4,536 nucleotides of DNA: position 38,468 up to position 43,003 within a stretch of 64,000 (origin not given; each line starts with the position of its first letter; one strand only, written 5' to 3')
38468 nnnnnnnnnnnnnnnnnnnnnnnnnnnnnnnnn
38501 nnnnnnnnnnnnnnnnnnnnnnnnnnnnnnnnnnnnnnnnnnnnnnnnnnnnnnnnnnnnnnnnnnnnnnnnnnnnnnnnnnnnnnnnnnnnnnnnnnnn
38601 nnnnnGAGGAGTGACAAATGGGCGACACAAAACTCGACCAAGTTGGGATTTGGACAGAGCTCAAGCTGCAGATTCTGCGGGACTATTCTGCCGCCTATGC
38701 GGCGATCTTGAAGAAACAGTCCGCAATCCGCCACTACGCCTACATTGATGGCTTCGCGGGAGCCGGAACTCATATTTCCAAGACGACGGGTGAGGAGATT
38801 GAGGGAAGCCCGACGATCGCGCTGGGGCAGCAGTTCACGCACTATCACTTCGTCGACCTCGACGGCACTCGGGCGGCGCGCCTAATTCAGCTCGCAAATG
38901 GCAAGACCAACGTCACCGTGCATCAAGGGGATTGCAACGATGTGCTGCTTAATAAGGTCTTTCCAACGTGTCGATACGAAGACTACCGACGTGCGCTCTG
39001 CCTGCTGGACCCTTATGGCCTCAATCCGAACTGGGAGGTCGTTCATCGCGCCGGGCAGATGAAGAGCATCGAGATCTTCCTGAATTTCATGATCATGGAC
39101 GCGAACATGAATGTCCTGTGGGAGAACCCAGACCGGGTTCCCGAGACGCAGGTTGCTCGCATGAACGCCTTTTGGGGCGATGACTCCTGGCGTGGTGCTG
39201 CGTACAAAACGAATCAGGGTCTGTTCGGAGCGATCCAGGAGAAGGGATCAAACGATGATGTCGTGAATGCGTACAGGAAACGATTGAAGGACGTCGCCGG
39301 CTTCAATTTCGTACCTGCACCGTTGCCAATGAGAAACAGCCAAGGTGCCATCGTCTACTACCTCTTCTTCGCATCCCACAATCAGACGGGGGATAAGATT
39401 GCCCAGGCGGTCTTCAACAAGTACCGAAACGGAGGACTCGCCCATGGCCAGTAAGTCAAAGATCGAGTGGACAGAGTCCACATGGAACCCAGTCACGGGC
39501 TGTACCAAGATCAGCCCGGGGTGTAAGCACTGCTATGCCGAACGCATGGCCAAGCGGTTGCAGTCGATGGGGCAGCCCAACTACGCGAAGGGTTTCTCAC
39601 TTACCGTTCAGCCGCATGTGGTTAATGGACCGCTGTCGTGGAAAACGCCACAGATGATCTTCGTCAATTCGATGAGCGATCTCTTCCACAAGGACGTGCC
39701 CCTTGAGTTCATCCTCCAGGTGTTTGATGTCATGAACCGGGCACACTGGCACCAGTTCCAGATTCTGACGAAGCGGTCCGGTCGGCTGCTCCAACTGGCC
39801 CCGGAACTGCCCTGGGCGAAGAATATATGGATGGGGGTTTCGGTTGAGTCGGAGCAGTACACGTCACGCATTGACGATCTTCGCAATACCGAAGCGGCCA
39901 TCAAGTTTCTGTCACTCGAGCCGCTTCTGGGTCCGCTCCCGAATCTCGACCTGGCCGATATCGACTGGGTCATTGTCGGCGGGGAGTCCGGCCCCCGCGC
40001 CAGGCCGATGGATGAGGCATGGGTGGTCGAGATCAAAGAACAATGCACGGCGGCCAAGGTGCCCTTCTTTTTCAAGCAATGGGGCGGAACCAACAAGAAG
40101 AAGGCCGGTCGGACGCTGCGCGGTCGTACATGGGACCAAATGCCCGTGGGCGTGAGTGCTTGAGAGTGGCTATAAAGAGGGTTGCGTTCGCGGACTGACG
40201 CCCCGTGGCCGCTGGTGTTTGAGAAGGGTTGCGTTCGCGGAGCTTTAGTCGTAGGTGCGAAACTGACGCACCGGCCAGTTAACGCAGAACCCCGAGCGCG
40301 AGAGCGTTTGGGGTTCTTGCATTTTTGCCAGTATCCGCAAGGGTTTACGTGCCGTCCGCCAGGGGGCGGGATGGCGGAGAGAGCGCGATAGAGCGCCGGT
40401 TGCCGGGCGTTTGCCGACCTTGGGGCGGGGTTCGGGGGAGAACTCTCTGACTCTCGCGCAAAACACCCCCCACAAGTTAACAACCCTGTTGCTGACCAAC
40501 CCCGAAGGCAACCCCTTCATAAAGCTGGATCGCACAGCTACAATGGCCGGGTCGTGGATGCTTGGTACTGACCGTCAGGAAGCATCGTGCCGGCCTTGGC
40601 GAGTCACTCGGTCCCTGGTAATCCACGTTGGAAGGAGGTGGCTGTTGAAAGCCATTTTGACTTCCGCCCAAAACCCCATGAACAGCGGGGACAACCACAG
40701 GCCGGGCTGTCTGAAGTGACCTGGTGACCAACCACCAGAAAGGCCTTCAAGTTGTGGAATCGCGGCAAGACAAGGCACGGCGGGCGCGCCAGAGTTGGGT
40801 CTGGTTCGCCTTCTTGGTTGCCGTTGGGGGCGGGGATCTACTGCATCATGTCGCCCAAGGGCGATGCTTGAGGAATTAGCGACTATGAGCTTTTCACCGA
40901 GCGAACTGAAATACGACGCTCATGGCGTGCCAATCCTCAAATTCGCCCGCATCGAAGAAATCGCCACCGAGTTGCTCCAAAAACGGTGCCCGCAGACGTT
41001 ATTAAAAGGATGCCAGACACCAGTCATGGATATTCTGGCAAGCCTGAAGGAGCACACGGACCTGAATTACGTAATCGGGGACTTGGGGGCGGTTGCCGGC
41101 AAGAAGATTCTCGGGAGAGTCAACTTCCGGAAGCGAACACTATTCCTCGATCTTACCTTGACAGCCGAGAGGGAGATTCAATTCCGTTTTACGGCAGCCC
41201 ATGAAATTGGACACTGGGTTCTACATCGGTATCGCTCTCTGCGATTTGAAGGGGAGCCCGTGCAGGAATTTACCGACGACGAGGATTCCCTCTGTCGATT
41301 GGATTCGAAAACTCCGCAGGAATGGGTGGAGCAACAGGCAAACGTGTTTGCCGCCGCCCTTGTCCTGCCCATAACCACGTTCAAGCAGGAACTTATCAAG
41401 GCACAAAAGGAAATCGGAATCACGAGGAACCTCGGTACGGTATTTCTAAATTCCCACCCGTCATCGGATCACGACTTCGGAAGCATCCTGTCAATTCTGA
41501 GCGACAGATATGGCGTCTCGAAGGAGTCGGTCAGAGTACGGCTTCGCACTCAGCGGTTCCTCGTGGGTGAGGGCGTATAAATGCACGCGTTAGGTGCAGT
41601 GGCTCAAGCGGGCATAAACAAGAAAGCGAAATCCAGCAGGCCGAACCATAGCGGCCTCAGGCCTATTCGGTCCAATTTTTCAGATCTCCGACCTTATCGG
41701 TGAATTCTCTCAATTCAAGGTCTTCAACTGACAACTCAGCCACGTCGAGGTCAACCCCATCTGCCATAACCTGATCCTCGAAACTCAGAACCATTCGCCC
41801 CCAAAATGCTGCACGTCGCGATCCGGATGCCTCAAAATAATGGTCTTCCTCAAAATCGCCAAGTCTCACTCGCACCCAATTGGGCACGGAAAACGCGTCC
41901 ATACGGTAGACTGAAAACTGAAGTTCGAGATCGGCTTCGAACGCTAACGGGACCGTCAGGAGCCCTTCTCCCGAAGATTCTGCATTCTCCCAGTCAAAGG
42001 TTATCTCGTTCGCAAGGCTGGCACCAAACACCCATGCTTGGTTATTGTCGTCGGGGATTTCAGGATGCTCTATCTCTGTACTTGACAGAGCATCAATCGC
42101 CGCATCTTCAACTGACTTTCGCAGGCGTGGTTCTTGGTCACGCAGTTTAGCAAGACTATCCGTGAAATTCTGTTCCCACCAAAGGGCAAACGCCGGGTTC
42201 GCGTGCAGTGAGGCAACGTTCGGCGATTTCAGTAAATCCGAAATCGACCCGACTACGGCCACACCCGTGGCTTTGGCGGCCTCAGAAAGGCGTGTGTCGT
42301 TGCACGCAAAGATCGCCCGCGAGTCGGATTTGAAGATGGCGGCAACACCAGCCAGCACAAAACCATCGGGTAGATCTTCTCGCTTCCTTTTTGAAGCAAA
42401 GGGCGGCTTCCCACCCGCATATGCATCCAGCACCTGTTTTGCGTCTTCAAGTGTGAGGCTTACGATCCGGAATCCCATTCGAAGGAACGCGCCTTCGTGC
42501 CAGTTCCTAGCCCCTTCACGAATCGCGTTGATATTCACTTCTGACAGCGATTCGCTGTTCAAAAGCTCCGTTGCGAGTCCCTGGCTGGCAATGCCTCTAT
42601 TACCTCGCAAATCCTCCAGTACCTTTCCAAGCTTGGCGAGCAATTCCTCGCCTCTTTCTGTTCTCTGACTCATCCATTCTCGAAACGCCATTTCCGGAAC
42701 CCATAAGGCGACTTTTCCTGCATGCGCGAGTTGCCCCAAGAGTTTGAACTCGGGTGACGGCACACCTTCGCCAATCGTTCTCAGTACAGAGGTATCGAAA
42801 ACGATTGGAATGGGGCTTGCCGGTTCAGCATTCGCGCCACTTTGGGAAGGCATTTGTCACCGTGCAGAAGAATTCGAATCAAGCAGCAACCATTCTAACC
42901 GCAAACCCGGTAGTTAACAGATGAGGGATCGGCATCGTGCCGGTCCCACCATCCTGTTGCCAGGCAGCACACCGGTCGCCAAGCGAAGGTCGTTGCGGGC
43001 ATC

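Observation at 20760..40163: DISARM/ARMADA-like helicase-methylase operon with no DrmC and four extra effector-type genes inside it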

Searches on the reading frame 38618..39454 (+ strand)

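Call 3: search_protein_families(library=pfam, proteins=[window:38618-39454:+], max_evalue=0.01)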
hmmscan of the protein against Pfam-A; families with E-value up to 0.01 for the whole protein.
window:38618-39454:+ (278 aa): 0 families

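Call 4: search_protein_families(library=padloc, proteins=[window:38618-39454:+], max_evalue=0.001)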
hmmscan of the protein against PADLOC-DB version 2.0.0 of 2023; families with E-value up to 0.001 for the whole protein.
window:38618-39454:+ (278 aa): 7 families
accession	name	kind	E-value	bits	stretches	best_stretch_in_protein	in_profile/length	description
PDLC04638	PDC-M41A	-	1.2e-70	236.2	1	6-270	8-274/275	-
PDLC04635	PDC-M41A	-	1.9e-42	144.2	1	10-265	9-289/298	-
PDLC04636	PDC-M41A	-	1e-37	128.4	1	10-270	7-280/281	-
PDLC04637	PDC-M41A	-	3.4e-08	31.2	1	73-270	18-223/226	-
PDLC04567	PDC-M30A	-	4.7e-07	27.1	1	127-273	154-288/381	-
PDLC04566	PDC-M30A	-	3.4e-05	21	1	13-72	14-68/372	-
PDLC04568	PDC-M30A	-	0.00077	16.9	0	13-69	15-66/368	-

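Call 9: search_protein_families(library=ncbifam, proteins=[window:38618-39454:+], max_evalue=0.01)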
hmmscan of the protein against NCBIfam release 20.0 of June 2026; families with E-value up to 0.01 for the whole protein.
window:38618-39454:+ (278 aa): 1 family
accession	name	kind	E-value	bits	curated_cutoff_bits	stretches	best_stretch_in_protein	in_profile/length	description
TIGR04474.1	tcm_partner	subfamily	8.3e-55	186.5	53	1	12-269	2-262/263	three-Cys-motif partner protein TcmP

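Call 44: search_protein_families(library=pfam, proteins=[window:38618-39454:+], max_evalue=5)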
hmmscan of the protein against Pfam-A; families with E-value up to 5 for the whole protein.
window:38618-39454:+ (278 aa): 1 family
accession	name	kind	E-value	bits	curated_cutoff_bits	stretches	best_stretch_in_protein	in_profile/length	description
PF17799.7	RRM_Rrp7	-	0.25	11.6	25.7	1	226-260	2-36/161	Rrp7 RRM-like N-terminal domain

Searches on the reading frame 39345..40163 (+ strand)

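Call 3: search_protein_families(library=pfam, proteins=[window:39345-40163:+], max_evalue=0.01)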
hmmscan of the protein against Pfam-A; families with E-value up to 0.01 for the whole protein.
window:39345-40163:+ (272 aa): 2 families
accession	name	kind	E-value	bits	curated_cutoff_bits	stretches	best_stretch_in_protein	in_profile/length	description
PF07505.17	DUF5131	-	1.6e-103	345.9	28.9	1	37-267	1-243/243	Protein of unknown function (DUF5131)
PF17338.8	GP88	-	0.002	18.5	24.4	1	51-191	36-186/230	Gene product 88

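Call 4: search_protein_families(library=padloc, proteins=[window:39345-40163:+], max_evalue=0.001)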
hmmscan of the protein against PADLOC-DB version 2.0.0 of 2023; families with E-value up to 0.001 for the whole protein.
window:39345-40163:+ (272 aa): 2 families
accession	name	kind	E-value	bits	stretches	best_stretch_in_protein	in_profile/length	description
PDLC04639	PDC-M41B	-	4.7e-124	410.5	1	35-268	2-234/241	-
PDLC04569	PDC-M30B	-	1.8e-119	395.6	1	36-268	2-234/241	-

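Call 9: search_protein_families(library=ncbifam, proteins=[window:39345-40163:+], max_evalue=0.01)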
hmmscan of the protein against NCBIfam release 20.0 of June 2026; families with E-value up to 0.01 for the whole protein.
window:39345-40163:+ (272 aa): 1 family
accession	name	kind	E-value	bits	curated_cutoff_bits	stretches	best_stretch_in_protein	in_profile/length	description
TIGR04471.1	rSAM_mob_pairA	equivalog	1.3e-23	83.7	355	1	48-245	11-196/220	radical SAM mobile pair protein A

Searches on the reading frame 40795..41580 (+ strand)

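Call 8: search_protein_families(library=pfam, proteins=[window:40795-41580:+], max_evalue=0.001)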
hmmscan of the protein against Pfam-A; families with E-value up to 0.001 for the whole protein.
window:40795-41580:+ (261 aa): 1 family
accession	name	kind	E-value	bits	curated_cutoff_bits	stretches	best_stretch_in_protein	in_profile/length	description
PF06114.19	Peptidase_M78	-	4.2e-12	46.4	22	1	126-250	38-122/123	IrrE N-terminal-like domain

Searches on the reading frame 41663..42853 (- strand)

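Call 8: search_protein_families(library=pfam, proteins=[window:41663-42853:-], max_evalue=0.001)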
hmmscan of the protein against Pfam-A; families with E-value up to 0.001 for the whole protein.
window:41663-42853:- (396 aa): 1 family
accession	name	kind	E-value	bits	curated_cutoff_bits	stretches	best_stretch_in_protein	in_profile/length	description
PF16289.11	PIN_12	-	4e-12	47.3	32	1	17-184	1-167/172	PIN domain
